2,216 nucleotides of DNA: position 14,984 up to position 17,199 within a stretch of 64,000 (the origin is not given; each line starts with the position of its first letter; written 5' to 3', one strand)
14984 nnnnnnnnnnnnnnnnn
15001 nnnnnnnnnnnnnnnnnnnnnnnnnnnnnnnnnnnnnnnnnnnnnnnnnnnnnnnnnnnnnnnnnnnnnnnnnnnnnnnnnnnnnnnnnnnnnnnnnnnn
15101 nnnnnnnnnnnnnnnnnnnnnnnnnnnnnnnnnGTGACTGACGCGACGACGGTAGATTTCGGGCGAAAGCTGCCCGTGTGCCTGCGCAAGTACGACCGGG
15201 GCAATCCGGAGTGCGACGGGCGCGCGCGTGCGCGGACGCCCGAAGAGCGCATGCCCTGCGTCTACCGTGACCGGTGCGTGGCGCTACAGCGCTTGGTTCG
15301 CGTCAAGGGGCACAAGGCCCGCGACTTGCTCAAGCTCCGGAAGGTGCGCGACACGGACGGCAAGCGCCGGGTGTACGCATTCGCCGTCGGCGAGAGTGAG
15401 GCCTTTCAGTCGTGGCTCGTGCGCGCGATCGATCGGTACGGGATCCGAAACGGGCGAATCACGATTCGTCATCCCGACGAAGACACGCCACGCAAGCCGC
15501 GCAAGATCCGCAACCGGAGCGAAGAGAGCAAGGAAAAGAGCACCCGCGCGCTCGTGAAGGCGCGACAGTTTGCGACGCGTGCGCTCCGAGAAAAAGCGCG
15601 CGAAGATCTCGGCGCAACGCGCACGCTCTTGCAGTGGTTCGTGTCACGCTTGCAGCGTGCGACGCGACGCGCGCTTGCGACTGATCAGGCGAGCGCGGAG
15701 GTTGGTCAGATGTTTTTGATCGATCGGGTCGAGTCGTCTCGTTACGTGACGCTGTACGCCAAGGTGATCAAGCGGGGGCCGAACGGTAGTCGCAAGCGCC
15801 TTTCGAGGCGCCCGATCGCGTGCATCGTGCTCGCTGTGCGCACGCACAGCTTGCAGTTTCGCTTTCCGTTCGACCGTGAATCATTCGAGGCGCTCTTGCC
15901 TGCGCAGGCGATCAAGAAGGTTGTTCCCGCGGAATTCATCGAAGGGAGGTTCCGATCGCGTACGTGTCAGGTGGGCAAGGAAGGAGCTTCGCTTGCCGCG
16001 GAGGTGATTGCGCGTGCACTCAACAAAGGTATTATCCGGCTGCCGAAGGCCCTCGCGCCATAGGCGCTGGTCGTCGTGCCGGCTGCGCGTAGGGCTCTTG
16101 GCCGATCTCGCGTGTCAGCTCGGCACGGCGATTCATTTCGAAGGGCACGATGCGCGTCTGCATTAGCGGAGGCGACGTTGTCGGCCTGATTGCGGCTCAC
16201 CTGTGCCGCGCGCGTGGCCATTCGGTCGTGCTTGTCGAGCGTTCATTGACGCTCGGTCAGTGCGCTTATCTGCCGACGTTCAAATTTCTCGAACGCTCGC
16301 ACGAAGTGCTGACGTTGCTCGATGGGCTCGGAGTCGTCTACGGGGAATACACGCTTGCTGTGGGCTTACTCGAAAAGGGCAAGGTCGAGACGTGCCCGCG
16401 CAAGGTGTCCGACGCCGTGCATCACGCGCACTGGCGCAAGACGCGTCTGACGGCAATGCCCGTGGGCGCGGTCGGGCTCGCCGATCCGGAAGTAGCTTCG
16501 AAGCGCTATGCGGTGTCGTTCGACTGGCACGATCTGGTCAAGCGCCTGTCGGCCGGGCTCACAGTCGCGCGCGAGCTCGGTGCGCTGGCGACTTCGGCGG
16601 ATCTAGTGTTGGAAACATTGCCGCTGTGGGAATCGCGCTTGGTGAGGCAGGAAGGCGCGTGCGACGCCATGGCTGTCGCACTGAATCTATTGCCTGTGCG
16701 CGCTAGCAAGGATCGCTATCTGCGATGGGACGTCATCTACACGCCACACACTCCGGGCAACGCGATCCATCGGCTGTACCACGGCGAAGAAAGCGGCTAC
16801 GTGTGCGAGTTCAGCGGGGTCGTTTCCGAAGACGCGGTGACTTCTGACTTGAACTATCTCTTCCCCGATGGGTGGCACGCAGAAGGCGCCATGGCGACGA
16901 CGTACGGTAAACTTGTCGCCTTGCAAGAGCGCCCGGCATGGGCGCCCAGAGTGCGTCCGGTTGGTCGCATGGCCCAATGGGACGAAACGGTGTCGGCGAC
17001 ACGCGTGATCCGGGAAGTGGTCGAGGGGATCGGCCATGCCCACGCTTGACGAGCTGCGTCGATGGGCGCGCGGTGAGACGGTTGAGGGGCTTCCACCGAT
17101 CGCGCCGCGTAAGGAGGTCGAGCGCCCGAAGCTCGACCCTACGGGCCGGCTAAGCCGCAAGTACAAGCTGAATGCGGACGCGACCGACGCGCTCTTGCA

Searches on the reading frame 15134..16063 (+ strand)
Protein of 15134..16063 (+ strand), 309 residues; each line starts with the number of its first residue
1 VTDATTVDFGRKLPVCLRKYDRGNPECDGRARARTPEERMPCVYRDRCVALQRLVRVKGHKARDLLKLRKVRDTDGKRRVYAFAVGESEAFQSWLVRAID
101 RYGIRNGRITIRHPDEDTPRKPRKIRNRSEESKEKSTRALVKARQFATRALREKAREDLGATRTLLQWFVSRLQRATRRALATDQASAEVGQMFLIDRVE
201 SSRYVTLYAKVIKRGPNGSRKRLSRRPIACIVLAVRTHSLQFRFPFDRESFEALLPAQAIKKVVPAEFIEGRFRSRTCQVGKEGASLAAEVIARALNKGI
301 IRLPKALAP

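Call 10: search_protein_families(library=pfam, proteins=[window:15134-16063:+])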
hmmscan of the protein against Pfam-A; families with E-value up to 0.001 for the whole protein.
window:15134-16063:+ (309 aa): 0 families

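Call 20: search_protein_families(library=pfam, max_evalue=0.01, proteins=[window:15134-16063:+])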
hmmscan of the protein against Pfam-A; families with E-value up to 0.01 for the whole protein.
window:15134-16063:+ (309 aa): 0 families

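Call 22: search_protein_families(library=phrogs, max_evalue=0.001, proteins=[window:15134-16063:+])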
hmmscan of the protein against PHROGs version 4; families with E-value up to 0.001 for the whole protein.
window:15134-16063:+ (309 aa): 0 families

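Call 95: search_solved_structures(query=window:15134-16063:+, max_evalue=10)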
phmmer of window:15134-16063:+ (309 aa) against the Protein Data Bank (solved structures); distinct sequences matched with E-value up to 10: 0.

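Call 97: find_homologous_proteins(query=window:15134-16063:+, max_evalue=0.001)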
Query window:15134-16063:+ (309 aa): 40 proteins with E <= 0.001 among 3947 candidates.
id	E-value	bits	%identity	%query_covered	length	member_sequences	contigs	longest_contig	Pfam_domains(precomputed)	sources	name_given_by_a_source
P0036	1.2e-214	729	82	96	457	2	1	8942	-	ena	-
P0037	2.9e-196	668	100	100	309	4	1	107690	-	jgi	jgi:hypothetical protein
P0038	1.9e-176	603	89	100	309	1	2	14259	-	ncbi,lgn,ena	-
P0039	2.6e-174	596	90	97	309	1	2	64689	-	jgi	jgi:hypothetical protein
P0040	8.1e-172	588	87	100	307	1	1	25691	-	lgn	-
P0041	2.8e-168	576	88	97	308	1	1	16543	-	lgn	-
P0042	6.1e-167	572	86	100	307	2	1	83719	-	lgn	-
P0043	4.0e-160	550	83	99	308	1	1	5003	-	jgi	jgi:hypothetical protein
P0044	1.3e-159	548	82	100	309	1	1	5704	-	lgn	-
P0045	3.5e-159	547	84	100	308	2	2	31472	-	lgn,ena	-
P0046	4.5e-159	546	81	100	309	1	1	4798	-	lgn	-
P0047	1.3e-156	538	81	99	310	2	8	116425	-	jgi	jgi:hypothetical protein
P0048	1.1e-155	535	82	100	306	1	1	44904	-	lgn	-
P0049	4.4e-152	523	81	98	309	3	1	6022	-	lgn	-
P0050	2.6e-150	517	77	99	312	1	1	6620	-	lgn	-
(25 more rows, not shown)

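Call 100: search_solved_structures(query=A4, max_evalue=10)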
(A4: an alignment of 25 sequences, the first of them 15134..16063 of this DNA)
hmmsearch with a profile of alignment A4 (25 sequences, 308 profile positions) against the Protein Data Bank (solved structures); distinct sequences matched with E-value up to 10: 5.
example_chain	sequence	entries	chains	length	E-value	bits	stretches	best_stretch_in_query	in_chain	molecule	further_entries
9f5x_n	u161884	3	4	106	0.14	14.5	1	111-181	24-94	Putative NADH:ubiquinone oxidoreductase 12.5 kDa subunit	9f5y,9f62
7ylu_P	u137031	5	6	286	0.84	11.9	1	124-217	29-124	Phosducin-like protein 2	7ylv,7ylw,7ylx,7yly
9wmj_A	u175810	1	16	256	1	11.7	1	87-155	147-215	Stomatin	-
9wkz_A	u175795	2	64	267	1.1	11.6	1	87-155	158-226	Stomatin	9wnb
9z7u_F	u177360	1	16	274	1.2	11.5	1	87-155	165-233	Stomatin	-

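Call 106: predict_structure(alignment_id=A4)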
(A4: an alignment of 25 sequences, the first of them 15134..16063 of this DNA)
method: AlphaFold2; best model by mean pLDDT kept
length: 309 residues; sequences in the alignment: 25
mean_pLDDT: 76.4   pTM: 0.56
mean pLDDT of the five models: 76.4, 73.2, 70.9, 68.8, 67.5
residues with pLDDT >= 90: 124; 70-90: 90; 50-70: 46; < 50: 49
segments of 3 or more residues with pLDDT < 50: 1-40, 117-119, 121-123
pLDDT, mean of each block of 10 residues (from residue 1): 30 39 39 45 65 75 75 63 71 77 70 52 57 75 82 90 96 94 91 92 93 75 90 94 97 94 93 95 97 94 68
secondary structure, 60 per line:
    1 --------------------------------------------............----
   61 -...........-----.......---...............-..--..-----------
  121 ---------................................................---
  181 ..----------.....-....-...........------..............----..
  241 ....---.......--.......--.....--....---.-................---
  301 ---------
elements in order: H45-56 H62-65 E66-72 E78-84 H88-102 H130-177 E193-197 H199-202 E204-214 E221-234 E239-244 H248-254 H257-263 E266-270 E273-276 H282-297

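Call 109: fold_search(model_id=the predicted structure, library=pdb)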
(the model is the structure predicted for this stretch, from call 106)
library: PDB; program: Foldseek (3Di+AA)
matches with E <= 10: 474; with E <= 0.001: 0
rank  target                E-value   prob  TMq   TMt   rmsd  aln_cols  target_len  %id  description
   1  4kyo_A                4.1e-01  0.25  0.16  0.13   6.6        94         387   13  Alanine-glyoxylate aminotransferase variant K390A in complex with the TPR domain of human Pex5p (released 2014-11-19)
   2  6nly_B                4.8e-01  0.16  0.17  0.25  11.6       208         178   10  Fragment of human mitochondrial Alanyl-tRNA Synthetase C-Ala domain (released 2020-01-15)
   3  3vat                  8.5e-01  0.06  0.11  0.08  18.1       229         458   11  Crystal structure of DNPEP, ZnMg form (released 2012-02-29)
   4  1js3_A                9.5e-01  0.16  0.18  0.13  10.5       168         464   15  Crystal structure of dopa decarboxylase in complex with the inhibitor carbidopa (released 2001-10-26)
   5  6yxx_Al               1.0e+00  0.13  0.16  0.24  12.8       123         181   12  State A of the Trypanosoma brucei mitoribosomal large subunit assembly intermediate (released 2020-10-14)
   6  1i94_Q                1.1e+00  0.12  0.14  0.32  12.3       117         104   11  CRYSTAL STRUCTURES OF THE SMALL RIBOSOMAL SUBUNIT WITH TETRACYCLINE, EDEINE AND IF3 (released 2001-04-12)
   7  6gqe                  1.3e+00  0.14  0.13  0.22   5.8        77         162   13  X-ray structure of KH1-2 domain of IMP3 (released 2019-04-24)
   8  3i87                  1.3e+00  0.12  0.15  0.21  10.7       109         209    8  Ethanolamine Utilization Microcompartment Shell Subunit, EutL Open Form (released 2010-01-12)
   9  9n0o_B                1.3e+00  0.09  0.18  0.09  12.2       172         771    9  CryoEM structure of Rv2531c dimer from Mycobacterium tuberculosis (released 2025-11-26)
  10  4ocn_D                1.5e+00  0.44  0.11  0.18   3.0        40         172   12  Crystal Structure of the Rpn8-Rpn11 MPN domain heterodimer, crystal form II (released 2014-01-29)
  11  7aoi_Al               1.5e+00  0.11  0.15  0.25  12.7       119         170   12  Trypanosoma brucei mitochondrial ribosome large subunit assembly intermediate (released 2020-12-02)
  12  4ohh                  1.5e+00  0.10  0.16  0.11   7.7       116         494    9  LEOPARD Syndrome-Associated SHP2/Q506P mutant (released 2014-09-24)
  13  5v93_q                1.5e+00  0.09  0.13  0.31  12.7       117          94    5  Cryo-EM structure of the 70S ribosome from Mycobacterium tuberculosis bound with Capreomycin (released 2017-09-20)
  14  4khp_Q                1.6e+00  0.08  0.13  0.29  12.1       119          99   11  Structure of the Thermus thermophilus 30S ribosomal subunit in complex with de-6-MSA-pactamycin (released 2013-06-05)
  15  4v4n_BR               1.8e+00  0.15  0.09  0.21   6.5        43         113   19  Structure of the Methanococcus jannaschii ribosome-SecYEBeta channel complex (released 2014-07-09)
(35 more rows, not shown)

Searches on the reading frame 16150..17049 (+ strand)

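Call 20: search_protein_families(library=pfam, max_evalue=0.01, proteins=[window:16150-17049:+])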
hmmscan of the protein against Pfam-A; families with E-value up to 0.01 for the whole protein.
window:16150-17049:+ (299 aa): 2 families
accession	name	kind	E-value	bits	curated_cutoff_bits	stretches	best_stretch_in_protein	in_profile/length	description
PF13450.12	NAD_binding_8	-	0.00034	21.3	21.9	1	7-40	3-36/68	NAD(P)-binding Rossmann-like domain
PF12831.13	FAD_oxidored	-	0.0059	16.4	27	1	3-36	2-35/416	FAD dependent oxidoreductase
